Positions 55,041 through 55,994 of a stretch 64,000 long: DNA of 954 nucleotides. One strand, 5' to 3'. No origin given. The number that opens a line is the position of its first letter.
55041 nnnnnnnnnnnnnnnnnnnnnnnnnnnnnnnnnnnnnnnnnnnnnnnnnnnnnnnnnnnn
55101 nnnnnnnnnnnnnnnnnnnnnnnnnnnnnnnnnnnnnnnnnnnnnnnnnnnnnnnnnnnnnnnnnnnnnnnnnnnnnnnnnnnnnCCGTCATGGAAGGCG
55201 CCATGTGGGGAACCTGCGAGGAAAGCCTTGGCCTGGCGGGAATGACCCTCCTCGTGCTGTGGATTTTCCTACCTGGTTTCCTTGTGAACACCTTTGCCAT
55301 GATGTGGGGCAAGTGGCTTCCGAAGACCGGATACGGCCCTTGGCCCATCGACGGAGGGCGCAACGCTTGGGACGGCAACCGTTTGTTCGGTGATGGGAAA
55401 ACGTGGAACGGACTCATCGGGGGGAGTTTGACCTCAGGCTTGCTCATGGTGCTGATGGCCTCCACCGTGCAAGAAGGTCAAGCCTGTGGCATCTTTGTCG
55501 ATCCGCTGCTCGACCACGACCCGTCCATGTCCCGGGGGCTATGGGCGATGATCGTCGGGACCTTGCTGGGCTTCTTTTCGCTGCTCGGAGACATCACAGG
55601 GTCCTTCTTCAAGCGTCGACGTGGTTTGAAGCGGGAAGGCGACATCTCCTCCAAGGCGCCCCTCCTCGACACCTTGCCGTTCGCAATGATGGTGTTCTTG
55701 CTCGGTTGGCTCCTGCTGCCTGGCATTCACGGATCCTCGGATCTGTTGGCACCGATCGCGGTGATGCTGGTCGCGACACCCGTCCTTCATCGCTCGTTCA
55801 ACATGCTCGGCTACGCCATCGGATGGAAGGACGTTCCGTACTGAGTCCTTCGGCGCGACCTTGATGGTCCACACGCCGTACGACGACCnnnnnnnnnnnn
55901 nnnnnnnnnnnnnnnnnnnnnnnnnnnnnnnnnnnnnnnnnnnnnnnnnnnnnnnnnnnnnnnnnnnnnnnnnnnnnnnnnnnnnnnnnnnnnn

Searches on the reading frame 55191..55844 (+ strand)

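Call 7: search_protein_families(library=pfam, proteins=[window:55191-55844:+], max_evalue=0.001)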
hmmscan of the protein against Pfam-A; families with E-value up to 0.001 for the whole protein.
window:55191-55844:+ (217 aa): 2 families
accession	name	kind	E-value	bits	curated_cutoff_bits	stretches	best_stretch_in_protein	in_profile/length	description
PF01864.22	CarS-like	-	1.4e-24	87.5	22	1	18-217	4-175/175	CDP-archaeol synthase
PF01148.25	CTP_transf_1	-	4.7e-10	40.2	24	1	69-153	169-238/264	Cytidylyltransferase family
